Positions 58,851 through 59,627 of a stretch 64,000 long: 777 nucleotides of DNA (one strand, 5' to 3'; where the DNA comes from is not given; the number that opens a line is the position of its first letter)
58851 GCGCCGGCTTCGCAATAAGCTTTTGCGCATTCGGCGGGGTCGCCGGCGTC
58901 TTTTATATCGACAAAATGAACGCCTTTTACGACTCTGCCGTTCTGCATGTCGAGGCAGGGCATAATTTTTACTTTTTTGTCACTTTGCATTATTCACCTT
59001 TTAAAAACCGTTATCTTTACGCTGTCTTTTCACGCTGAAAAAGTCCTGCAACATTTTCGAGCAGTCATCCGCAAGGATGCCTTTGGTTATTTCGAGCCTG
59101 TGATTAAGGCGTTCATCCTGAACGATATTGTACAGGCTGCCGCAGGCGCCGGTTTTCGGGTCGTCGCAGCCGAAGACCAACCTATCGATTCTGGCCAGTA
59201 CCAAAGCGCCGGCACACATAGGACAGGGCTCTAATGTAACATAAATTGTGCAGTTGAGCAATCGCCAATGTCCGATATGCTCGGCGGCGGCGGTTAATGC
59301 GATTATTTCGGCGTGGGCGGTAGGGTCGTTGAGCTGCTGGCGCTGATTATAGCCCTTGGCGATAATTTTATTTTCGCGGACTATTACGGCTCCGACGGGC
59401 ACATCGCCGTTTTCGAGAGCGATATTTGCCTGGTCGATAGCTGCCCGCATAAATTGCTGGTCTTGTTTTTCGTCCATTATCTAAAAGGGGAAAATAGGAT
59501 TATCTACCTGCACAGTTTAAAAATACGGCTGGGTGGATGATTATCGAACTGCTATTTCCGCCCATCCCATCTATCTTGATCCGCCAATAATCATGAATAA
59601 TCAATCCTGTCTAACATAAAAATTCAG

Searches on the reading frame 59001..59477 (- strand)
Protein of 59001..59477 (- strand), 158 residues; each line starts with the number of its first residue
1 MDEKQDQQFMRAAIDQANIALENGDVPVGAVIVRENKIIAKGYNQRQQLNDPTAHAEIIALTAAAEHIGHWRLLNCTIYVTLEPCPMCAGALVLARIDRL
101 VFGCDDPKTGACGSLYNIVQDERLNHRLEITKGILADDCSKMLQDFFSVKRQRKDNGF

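Call 9: search_protein_families(library=pfam, proteins=[window:59001-59477:-], max_evalue=0.01)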
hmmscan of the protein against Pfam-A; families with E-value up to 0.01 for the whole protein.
window:59001-59477:- (158 aa): 8 families
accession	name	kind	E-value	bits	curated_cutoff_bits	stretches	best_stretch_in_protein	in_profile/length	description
PF14437.12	MafB19-deam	-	4.4e-44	150.3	27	1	5-149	2-140/142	MafB19-like deaminase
PF00383.29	dCMP_cyt_deam_1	-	9.7e-33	112.6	25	1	4-104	2-102/102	Cytidine and deoxycytidylate deaminase zinc-binding region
PF18750.7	SNAD4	-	0.00022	21.7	27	1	36-93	17-72/130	Secreted Novel AID/APOBEC-like Deaminase 4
PF18772.7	APOBEC2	-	0.00035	21.1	26.8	1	39-93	38-90/175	APOBEC2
PF14439.12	Bd3614-deam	-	0.00089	19.7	38.5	1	34-94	17-76/113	Bd3614-like deaminase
PF18771.7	APOBEC3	-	0.0014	19.2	27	1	50-93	27-71/137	APOBEC3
PF08210.17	APOBEC_N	-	0.004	17.6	25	1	40-93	35-86/170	APOBEC-like N-terminal domain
PF18782.7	NAD2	-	0.0051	17.4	27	1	43-92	46-94/179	Novel AID APOBEC clade 2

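Call 91: find_homologous_proteins(query=window:59001-59477:-, max_evalue=1e-40)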
Query window:59001-59477:- (158 aa): 6951 proteins with E <= 1e-40 among 8000 candidates; the best 120 are listed.
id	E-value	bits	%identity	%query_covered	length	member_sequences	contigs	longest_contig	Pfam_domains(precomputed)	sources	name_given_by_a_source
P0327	8.4e-102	356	100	100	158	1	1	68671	PF00383.30,PF14437.13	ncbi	-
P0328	6.0e-101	353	99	100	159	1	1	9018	PF00383.30,PF14437.13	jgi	jgi:tRNA(adenine34) deaminase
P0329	1.6e-100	351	98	100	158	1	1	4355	PF00383.30,PF14437.13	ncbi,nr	ncbi:MAG: tRNA adenosine(34) deaminase TadA [Phycisphaerae bacterium]|nr:tRNA adenosine(34) deaminas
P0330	3.0e-97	341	96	100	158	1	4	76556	PF00383.30,PF14437.13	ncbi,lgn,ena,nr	ncbi:MAG: tRNA adenosine(34) deaminase TadA [Planctomycetes bacterium]|nr:tRNA adenosine(34) deamina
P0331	5.7e-97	340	96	100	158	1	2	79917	PF00383.30,PF14437.13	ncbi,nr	ncbi:MAG: tRNA adenosine(34) deaminase TadA [Planctomycetes bacterium HGW-Planctomycetes-1]|nr:MAG: 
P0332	2.1e-96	338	94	100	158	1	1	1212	PF00383.30,PF14437.13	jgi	jgi:tRNA(adenine34) deaminase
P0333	3.9e-96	337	95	100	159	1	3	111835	PF00383.30,PF14437.13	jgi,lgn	-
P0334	8.6e-96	336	95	100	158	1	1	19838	PF00383.30,PF14437.13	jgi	-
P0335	1.9e-95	335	94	100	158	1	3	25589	PF00383.30,PF14437.13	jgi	jgi:tRNA(adenine34) deaminase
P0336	2.0e-95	335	94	100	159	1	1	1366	PF00383.30,PF14437.13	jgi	jgi:tRNA(adenine34) deaminase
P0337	3.0e-95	334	100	94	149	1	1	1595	PF00383.30,PF14437.13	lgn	-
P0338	7.4e-95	333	94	100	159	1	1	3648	PF00383.30,PF14437.13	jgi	jgi:tRNA(adenine34) deaminase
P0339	4.1e-94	331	94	100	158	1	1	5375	PF00383.30,PF14437.13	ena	-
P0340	5.7e-94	330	98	94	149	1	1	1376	PF00383.30,PF14437.13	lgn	-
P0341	2.6e-91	322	96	94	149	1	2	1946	PF00383.30,PF14437.13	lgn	-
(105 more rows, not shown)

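Call 92: find_encoding_contigs(protein=P0330, flank=8000, max_places=3)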
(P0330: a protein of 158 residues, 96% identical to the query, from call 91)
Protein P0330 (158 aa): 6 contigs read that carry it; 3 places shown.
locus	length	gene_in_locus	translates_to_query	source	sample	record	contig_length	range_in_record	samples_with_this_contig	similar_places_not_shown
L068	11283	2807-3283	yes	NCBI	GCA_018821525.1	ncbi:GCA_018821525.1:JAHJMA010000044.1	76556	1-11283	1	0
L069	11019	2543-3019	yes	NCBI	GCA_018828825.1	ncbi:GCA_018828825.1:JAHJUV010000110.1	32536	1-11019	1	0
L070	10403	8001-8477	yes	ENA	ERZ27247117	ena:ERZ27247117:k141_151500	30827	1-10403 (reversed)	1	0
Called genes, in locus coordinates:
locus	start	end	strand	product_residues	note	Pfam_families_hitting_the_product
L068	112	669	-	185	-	PF13358:DDE_3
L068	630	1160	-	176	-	PF13384:HTH_23, PF06056:Terminase_5 (weak), PF13518:HTH_28, PF13551:HTH_29, PF13565:HTH_32, PF13592:HTH_33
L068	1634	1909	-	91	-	PF00196:GerE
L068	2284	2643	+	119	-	PF05635:23S_rRNA_IVP, PF22296:bAvd (weak)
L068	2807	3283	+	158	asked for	PF00383:dCMP_cyt_deam_1, PF14437:MafB19-deam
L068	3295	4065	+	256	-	PF00977:His_biosynth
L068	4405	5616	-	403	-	PF01743:PolyA_pol, PF12627:PolyA_pol_RNAbd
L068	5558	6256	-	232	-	PF03602:Cons_hypoth95, PF02086:MethyltransfD12 (faint), PF05175:MTS, PF13649:Methyltransf_25 (weak)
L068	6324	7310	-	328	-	PF04055:Radical_SAM, PF06968:BATS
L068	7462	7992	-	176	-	-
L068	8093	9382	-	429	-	PF13393:tRNA-synt_His, PF00587:tRNA-synt_2b (weak), PF03129:HGTP_anticodon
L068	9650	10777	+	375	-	PF00437:T2SSE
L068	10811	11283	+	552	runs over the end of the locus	PF00437:T2SSE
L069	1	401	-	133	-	PF13358:DDE_3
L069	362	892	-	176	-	PF13384:HTH_23, PF06056:Terminase_5 (weak), PF13518:HTH_28, PF13551:HTH_29, PF13565:HTH_32, PF13592:HTH_33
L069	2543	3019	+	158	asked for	PF00383:dCMP_cyt_deam_1, PF14437:MafB19-deam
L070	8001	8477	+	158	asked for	PF00383:dCMP_cyt_deam_1, PF14437:MafB19-deam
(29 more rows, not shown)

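Call 93: find_encoding_contigs(protein=P0328, flank=8000, max_places=2)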
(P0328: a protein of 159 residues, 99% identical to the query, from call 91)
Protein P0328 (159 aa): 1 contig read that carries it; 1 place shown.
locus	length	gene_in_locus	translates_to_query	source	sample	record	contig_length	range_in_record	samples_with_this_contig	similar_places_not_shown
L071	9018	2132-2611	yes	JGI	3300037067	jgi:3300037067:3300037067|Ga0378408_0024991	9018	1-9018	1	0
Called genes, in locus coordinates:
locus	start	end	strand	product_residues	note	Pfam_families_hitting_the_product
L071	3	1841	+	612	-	PF03772:Competence, PF00753:Lactamase_B (faint)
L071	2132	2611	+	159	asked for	PF00383:dCMP_cyt_deam_1, PF14437:MafB19-deam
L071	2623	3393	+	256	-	PF00977:His_biosynth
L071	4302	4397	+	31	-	-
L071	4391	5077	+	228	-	PF05552:MS_channel_1st_1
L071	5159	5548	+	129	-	-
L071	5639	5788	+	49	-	PF18919:DUF5670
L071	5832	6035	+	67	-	PF11381:DUF3185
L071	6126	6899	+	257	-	PF10633:NPCBM_assoc (faint), PF19077:Big_13 (faint), PF00868:Transglut_N (faint), PF06030:WxLIP_PGBD (faint), PF15418:DUF4625 (faint), PF22067:Cep192_D3 (faint), PF01835:MG2 (faint)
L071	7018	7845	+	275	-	-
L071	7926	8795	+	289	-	-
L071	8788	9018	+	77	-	?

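Call 94: find_encoding_contigs(protein=P0331, flank=8000, max_places=2)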
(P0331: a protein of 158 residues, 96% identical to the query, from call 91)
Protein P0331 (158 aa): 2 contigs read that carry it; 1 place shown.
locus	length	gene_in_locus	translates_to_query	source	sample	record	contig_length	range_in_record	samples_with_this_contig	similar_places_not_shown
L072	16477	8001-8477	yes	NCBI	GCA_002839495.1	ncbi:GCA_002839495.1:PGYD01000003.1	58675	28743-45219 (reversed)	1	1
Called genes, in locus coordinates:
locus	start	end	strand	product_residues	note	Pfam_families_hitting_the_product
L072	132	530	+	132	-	PF00550:PP-binding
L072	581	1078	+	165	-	PF07977:FabA, PF22818:ApeI-like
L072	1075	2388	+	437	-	PF00109:ketoacyl-synt, PF00108:Thiolase_N (faint), PF02801:Ketoacyl-synt_C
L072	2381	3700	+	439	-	PF00109:ketoacyl-synt, PF00108:Thiolase_N (faint), PF02801:Ketoacyl-synt_C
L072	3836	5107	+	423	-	PF02403:Seryl_tRNA_N, PF00587:tRNA-synt_2b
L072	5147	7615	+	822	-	PF13567:DUF4131, PF03772:Competence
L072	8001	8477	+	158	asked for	PF00383:dCMP_cyt_deam_1, PF14437:MafB19-deam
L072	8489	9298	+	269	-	PF00977:His_biosynth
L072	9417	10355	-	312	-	PF20903:SPL, PF04055:Radical_SAM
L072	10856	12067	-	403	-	PF01743:PolyA_pol, PF12627:PolyA_pol_RNAbd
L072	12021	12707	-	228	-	PF03602:Cons_hypoth95, PF02086:MethyltransfD12 (faint), PF05175:MTS (weak), PF13649:Methyltransf_25 (weak)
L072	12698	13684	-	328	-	PF04055:Radical_SAM, PF06968:BATS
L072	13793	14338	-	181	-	-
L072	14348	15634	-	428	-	PF13393:tRNA-synt_His, PF00587:tRNA-synt_2b (weak), PF03129:HGTP_anticodon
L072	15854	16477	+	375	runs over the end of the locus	PF00437:T2SSE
